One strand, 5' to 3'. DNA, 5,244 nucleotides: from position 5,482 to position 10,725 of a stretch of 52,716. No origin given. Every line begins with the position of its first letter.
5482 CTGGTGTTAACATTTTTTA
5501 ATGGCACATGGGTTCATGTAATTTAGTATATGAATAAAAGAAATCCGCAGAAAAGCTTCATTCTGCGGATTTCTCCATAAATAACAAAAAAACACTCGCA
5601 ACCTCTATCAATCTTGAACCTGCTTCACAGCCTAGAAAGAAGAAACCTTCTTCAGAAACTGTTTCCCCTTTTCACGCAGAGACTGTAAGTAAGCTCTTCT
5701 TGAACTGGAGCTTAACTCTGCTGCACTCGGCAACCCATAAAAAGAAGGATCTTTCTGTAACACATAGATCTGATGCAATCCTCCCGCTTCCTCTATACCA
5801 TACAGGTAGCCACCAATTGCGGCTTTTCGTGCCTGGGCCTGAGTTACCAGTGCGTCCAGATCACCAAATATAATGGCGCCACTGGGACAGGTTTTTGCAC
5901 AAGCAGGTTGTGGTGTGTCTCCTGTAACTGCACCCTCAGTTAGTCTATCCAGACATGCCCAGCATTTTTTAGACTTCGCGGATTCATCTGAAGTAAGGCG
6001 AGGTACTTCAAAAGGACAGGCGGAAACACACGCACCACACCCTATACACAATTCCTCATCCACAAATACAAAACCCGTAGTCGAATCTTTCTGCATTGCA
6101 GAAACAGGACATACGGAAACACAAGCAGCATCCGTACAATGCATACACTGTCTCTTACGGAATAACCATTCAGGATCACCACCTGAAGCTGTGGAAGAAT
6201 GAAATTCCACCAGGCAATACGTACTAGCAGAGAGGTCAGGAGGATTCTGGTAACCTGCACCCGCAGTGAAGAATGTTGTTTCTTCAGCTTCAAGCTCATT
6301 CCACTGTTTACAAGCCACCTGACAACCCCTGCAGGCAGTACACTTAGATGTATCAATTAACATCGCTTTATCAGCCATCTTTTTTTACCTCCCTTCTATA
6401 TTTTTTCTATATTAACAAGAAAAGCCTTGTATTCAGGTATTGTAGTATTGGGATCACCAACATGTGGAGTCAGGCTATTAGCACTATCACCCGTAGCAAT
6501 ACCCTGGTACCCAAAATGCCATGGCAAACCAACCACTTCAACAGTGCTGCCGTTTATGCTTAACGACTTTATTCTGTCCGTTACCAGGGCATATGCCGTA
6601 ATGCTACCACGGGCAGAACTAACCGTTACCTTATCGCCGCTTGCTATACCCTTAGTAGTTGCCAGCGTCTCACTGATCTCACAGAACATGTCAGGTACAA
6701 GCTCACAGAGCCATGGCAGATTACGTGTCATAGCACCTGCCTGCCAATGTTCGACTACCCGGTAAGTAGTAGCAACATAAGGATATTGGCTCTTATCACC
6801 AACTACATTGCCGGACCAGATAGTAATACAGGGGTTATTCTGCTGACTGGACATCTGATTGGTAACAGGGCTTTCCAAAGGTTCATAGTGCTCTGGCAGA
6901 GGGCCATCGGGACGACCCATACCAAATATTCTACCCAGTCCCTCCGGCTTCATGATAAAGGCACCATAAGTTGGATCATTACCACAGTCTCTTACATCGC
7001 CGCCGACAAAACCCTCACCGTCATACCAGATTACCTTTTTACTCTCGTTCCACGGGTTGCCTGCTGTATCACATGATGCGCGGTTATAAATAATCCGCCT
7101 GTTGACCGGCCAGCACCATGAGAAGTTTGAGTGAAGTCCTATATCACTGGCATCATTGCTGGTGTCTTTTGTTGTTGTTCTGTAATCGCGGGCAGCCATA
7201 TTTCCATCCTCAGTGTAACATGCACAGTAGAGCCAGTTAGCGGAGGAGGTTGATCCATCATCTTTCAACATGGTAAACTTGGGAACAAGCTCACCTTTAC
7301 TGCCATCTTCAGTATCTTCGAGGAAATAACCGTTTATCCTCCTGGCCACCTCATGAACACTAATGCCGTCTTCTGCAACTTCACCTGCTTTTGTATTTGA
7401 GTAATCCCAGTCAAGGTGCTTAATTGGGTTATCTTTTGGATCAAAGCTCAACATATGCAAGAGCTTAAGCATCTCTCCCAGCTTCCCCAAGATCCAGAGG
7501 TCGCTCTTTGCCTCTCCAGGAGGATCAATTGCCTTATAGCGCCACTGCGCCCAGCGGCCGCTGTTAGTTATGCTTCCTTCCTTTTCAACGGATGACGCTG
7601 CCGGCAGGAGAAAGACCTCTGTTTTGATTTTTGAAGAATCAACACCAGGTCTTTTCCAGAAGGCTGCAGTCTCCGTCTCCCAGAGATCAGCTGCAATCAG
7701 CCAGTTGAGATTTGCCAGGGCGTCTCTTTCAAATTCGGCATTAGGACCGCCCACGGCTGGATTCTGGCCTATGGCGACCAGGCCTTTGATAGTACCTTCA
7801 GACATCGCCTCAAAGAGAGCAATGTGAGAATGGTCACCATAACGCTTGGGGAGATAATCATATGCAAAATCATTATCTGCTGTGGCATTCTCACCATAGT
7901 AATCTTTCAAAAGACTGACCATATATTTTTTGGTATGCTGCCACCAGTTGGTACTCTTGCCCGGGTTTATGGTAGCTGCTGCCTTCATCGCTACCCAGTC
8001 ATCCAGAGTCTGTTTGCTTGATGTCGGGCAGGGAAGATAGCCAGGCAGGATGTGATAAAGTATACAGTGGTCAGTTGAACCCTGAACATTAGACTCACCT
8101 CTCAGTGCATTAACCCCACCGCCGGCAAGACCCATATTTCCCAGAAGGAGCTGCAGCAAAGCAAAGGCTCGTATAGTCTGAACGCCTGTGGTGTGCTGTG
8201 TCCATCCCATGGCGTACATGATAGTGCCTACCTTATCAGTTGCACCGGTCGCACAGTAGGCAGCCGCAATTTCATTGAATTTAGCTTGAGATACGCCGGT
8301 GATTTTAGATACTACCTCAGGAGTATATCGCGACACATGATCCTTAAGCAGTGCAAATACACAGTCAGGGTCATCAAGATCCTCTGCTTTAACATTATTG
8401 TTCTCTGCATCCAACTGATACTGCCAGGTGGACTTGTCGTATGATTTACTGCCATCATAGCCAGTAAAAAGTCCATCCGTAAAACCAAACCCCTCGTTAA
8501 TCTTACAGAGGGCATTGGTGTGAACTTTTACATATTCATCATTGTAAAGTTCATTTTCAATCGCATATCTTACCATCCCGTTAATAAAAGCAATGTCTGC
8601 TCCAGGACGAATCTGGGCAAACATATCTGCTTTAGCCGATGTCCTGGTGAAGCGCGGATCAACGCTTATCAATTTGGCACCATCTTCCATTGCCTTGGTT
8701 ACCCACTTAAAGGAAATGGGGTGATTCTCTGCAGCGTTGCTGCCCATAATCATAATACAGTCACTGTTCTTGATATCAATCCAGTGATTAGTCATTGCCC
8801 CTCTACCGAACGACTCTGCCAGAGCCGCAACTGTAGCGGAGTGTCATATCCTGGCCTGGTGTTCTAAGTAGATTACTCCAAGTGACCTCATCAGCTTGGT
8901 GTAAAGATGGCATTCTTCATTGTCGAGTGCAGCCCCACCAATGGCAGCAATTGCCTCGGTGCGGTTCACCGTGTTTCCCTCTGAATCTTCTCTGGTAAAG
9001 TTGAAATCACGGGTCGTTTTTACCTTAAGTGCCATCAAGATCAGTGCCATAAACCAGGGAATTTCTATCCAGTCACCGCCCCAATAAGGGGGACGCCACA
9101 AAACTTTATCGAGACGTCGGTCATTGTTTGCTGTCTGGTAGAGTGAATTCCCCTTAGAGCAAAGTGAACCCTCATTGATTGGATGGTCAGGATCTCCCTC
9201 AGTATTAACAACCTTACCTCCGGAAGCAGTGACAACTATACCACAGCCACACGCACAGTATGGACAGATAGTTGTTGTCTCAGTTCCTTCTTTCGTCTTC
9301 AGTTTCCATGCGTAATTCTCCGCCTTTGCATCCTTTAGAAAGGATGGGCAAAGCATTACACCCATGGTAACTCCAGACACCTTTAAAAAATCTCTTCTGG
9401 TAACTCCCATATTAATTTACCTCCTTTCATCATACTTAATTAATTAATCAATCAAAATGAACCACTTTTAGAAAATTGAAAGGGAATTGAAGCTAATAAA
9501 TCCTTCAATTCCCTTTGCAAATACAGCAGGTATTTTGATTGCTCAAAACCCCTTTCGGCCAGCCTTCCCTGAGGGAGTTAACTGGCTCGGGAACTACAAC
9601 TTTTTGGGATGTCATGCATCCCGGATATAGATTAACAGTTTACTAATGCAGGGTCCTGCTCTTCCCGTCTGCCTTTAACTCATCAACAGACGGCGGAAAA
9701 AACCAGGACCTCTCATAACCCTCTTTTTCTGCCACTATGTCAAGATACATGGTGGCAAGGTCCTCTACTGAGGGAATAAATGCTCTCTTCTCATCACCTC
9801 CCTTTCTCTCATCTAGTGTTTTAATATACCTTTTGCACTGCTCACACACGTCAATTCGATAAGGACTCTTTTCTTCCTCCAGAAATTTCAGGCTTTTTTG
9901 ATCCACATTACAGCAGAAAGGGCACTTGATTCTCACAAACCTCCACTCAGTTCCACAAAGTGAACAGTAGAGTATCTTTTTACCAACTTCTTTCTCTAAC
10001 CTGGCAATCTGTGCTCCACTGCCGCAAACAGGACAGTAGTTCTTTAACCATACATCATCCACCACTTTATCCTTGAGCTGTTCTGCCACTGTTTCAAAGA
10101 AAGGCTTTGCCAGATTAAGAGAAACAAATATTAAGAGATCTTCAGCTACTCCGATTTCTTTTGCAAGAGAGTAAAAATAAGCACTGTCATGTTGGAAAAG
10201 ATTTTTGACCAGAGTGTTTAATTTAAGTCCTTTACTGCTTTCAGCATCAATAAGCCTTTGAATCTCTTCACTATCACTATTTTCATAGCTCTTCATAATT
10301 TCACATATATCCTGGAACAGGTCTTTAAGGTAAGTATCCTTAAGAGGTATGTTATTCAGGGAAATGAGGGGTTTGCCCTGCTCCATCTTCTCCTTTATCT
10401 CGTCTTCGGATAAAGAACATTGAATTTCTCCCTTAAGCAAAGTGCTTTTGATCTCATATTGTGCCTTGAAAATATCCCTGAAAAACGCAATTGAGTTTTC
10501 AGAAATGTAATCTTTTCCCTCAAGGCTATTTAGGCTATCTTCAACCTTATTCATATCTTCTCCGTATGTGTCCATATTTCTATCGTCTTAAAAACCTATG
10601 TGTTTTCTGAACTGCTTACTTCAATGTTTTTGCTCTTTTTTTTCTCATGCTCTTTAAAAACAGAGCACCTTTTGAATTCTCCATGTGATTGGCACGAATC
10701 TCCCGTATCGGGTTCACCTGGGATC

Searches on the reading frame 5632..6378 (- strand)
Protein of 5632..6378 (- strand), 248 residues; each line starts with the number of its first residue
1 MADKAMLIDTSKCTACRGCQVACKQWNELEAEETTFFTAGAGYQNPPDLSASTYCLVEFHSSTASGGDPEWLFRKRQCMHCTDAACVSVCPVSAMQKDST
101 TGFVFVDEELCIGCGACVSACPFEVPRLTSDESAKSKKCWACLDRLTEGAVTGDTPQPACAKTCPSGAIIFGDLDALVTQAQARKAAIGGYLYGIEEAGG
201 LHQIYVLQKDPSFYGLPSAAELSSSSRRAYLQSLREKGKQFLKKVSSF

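Call 9: search_protein_families(library=pfam, proteins=[window:5632-6378:-], max_evalue=0.001)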
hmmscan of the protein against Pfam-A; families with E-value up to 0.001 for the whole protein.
window:5632-6378:- (248 aa): 13 families
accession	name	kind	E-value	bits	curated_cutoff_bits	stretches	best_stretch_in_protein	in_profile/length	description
PF13247.11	Fer4_11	-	1.1e-22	80.5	26.2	1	70-173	2-99/100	4Fe-4S dicluster domain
PF12797.12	Fer4_2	-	3.1e-13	49.2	24.5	2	103-123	2-22/22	4Fe-4S binding domain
PF12838.12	Fer4_7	-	3.7e-13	50.2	27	2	77-124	1-51/52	4Fe-4S dicluster domain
PF13237.11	Fer4_10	-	1e-12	48.2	25.5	1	104-165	2-53/53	4Fe-4S dicluster domain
PF12837.12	Fer4_6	-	1.1e-12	47.6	25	1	103-125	1-23/24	4Fe-4S binding domain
PF00037.32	Fer4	-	3.7e-12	46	21.1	1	105-125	2-22/24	4Fe-4S binding domain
PF13187.11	Fer4_9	-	1.7e-09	38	27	2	77-122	1-48/52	4Fe-4S dicluster domain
PF25160.1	LdpA_Fe-S-bd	-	7.6e-08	32.5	27.6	1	84-124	7-41/49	LdpA Fe-S cluster-binding domain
PF14697.11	Fer4_21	-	4.5e-07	30.3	35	1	75-123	5-53/59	4Fe-4S dicluster domain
PF13484.11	Fer4_16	-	1.4e-06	29.4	30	0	111-142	2-32/66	4Fe-4S double cluster binding domain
PF13183.11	Fer4_8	-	3.7e-05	24.6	27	0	11-24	52-65/68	4Fe-4S dicluster domain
PF12800.12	Fer4_4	-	4.4e-05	23.9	24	1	109-123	2-16/17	4Fe-4S binding domain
PF12798.12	Fer4_3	-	9.2e-05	23.4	27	0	111-124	1-14/15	4Fe-4S binding domain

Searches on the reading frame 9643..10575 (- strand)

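Call 9: search_protein_families(library=pfam, proteins=[window:9643-10575:-], max_evalue=0.001)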
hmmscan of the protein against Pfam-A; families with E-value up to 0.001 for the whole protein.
window:9643-10575:- (310 aa): 2 families
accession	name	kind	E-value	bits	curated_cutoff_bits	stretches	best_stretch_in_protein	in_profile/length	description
PF24860.1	FdhE_C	-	2.5e-08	34.5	27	1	216-290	1-76/82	FdhE, C-terminal domain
PF24859.1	FdhE_central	-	3e-07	30.9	27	1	180-215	1-39/39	FdhE, central domain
